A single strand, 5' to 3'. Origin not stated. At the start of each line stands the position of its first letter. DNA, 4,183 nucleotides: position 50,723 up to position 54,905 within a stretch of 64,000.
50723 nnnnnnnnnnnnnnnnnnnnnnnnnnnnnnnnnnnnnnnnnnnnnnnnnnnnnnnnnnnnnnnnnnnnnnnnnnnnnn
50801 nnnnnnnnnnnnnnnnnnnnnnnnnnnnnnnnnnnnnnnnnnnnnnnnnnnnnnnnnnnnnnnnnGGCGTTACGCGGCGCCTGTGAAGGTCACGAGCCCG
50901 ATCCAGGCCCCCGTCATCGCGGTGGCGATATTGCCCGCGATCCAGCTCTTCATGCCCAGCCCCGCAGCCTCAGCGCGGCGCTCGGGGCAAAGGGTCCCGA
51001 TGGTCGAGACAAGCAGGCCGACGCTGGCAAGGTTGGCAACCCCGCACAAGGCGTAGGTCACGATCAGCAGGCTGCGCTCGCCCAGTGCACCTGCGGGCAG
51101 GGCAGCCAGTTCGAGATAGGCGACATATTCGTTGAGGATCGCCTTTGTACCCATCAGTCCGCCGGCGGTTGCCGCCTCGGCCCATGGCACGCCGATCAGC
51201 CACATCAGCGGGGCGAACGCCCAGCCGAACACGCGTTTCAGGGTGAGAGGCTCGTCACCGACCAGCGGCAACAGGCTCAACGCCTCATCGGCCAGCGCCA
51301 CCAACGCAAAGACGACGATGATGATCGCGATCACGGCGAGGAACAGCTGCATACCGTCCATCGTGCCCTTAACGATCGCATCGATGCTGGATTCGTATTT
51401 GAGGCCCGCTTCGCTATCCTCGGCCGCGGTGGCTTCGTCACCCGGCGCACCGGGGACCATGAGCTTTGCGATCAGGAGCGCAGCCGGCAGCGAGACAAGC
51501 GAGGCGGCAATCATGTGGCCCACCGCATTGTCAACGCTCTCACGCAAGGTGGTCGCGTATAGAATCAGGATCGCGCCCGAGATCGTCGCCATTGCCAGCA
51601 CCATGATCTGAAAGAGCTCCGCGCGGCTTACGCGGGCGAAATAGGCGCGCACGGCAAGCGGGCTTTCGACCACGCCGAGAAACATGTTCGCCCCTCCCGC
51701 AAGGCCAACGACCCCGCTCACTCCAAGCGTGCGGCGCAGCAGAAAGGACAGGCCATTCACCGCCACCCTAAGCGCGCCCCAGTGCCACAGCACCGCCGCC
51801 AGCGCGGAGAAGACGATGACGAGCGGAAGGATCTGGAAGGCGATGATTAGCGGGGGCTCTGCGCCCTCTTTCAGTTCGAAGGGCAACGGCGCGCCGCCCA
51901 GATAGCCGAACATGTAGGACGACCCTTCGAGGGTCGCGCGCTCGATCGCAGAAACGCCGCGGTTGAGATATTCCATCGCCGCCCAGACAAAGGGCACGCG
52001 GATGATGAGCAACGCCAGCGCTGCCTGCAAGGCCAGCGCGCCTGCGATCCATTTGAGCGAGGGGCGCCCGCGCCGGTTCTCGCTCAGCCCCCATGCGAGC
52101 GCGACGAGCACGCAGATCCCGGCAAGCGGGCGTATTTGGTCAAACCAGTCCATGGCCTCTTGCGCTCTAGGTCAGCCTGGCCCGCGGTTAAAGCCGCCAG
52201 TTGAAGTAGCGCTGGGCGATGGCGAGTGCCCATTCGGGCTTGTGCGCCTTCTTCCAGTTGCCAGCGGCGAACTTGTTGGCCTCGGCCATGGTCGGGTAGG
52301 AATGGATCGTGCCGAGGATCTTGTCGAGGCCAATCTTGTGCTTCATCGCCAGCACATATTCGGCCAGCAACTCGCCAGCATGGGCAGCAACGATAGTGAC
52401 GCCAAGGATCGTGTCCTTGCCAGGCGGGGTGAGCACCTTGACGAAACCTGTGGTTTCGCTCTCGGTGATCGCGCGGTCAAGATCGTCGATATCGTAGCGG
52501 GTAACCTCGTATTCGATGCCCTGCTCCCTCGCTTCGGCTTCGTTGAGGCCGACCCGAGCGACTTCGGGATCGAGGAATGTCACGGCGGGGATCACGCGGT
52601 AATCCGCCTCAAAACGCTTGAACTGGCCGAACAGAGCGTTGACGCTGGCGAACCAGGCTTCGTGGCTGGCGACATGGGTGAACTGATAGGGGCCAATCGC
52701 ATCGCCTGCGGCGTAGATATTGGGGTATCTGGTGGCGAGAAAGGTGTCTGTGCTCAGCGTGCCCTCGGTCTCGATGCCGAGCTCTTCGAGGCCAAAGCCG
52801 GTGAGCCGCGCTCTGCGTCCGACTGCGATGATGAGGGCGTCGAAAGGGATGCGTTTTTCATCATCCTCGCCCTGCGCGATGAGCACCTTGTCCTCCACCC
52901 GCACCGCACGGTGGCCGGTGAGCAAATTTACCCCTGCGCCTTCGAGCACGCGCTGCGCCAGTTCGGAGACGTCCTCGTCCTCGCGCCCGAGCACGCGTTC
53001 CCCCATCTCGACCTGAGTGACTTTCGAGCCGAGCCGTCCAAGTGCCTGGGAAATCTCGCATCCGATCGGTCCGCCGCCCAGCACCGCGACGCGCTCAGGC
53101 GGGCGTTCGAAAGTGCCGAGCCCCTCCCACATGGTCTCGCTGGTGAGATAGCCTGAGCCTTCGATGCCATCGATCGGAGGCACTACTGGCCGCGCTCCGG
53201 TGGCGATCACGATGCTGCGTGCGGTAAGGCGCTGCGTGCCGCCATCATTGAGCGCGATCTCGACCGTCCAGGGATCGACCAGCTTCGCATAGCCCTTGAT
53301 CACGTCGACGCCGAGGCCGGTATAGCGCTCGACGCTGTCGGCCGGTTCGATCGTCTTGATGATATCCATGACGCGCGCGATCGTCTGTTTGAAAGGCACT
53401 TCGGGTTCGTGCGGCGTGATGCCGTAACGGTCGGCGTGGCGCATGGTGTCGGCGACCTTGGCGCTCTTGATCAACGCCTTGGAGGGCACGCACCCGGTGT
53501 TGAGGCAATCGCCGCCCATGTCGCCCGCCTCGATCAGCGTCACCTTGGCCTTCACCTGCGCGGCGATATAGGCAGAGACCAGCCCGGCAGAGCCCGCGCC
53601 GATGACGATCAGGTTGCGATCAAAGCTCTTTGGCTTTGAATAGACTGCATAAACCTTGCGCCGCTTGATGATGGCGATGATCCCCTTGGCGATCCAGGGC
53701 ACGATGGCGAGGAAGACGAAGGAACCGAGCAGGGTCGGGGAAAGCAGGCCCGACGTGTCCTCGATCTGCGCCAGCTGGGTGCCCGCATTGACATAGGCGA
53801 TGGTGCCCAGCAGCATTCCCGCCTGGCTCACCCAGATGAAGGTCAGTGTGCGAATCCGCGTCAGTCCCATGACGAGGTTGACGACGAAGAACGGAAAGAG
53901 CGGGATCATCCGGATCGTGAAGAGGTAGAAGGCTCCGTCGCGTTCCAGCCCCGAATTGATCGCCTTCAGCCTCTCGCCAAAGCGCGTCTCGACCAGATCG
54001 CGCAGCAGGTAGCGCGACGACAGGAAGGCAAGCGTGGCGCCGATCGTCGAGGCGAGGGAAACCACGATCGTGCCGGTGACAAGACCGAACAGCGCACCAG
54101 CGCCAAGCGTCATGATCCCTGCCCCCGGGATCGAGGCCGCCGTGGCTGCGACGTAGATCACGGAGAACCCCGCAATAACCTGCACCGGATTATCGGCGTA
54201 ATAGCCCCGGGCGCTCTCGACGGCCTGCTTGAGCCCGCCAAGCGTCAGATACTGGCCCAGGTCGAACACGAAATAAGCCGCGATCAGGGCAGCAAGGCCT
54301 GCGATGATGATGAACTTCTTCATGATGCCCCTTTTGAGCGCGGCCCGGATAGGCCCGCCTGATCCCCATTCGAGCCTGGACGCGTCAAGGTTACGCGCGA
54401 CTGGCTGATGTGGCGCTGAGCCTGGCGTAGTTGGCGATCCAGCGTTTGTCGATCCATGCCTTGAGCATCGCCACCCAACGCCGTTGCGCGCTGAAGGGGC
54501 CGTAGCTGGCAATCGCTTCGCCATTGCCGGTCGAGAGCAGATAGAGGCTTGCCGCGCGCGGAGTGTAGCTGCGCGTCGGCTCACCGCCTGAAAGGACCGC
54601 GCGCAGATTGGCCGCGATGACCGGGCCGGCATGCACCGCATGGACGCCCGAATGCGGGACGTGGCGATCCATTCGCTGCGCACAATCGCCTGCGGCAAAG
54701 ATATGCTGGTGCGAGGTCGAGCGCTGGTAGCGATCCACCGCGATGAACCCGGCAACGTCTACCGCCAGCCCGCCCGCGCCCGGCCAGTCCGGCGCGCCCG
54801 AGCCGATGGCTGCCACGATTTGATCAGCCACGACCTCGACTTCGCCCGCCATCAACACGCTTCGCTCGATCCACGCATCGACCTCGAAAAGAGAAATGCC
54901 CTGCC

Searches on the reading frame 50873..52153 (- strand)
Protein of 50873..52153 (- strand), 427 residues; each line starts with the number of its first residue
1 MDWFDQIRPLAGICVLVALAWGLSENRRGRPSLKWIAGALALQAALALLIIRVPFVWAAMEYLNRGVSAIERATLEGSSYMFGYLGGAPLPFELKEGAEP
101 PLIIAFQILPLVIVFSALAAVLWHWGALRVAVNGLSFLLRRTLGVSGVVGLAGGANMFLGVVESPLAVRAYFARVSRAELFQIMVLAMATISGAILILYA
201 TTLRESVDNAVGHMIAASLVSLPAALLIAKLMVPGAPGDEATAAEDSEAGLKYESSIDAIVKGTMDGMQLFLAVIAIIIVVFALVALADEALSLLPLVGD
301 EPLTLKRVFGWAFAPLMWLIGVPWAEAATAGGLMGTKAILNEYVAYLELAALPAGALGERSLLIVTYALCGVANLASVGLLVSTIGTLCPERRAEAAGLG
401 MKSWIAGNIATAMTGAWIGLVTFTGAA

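Call 18: search_protein_families(library=ncbifam, max_evalue=1e-15, proteins=[window:50873-52153:-])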
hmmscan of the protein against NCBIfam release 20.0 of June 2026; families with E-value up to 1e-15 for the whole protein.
window:50873-52153:- (427 aa): 1 family
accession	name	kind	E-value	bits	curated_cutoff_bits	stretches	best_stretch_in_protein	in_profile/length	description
TIGR00804.1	nupC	subfamily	1.3e-78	264.8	442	1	9-420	3-400/401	NupC/NupG family nucleoside CNT transporter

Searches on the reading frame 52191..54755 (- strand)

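Call 18: search_protein_families(library=ncbifam, max_evalue=1e-15, proteins=[window:52191-54755:-])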
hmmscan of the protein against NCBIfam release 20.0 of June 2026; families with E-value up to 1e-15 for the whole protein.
window:52191-54755:- (855 aa): 32 families (the best 25 are shown)
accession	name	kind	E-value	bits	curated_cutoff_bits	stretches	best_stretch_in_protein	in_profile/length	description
NF004991.0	PRK06370.1-3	subfamily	2.3e-133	445.5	620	1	380-853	36-506/509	FAD-containing oxidoreductase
TIGR01350.1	lipoamide_DH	equivalog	2.8e-111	372.5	408.8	1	381-834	3-454/461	dihydrolipoyl dehydrogenase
TIGR02053.1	MerA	equivalog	5.2e-108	362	454.45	1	381-835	2-454/465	mercury(II) reductase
NF010311.1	PRK13748.1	subfamily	1.6e-83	281.4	600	1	379-836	97-550/560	mercury(II) reductase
NF004947.0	PRK06292.2-5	equivalog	2.5e-83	280.5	592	1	381-838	5-462/474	dihydrolipoyl dehydrogenase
NF004946.0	PRK06292.2-4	subfamily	4.7e-83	279.6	634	1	381-831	5-467/487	dihydrolipoyl dehydrogenase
NF004943.0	PRK06292.2-1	equivalog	2.1e-80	270.7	432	1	381-831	5-452/456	dihydrolipoyl dehydrogenase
NF004776.0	PRK06116.1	equivalog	1e-79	268.7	480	1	379-825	4-444/450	glutathione-disulfide reductase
NF004992.0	PRK06370.1-4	equivalog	1.4e-77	261.2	629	1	377-825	4-446/459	FAD-containing oxidoreductase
NF005883.0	PRK07845.1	equivalog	8.3e-72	242.6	479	1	381-830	4-455/466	NAD(P)H-quinone dehydrogenase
NF005884.0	PRK07846.1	equivalog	1e-71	241.9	501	1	381-812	5-428/454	mycothione reductase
NF004945.0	PRK06292.2-3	equivalog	2.5e-71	240.9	494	1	381-829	5-447/457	dihydrolipoyl dehydrogenase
NF003585.0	PRK05249.1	equivalog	1.3e-70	238.3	465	1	377-833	4-456/464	Si-specific NAD(P)(+) transhydrogenase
NF005572.0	PRK07251.1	equivalog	3.7e-67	226.9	537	1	381-826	5-431/438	FAD-containing oxidoreductase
NF004939.0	PRK06292.1-1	equivalog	8.5e-67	225.8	435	1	380-829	6-453/476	dihydrolipoyl dehydrogenase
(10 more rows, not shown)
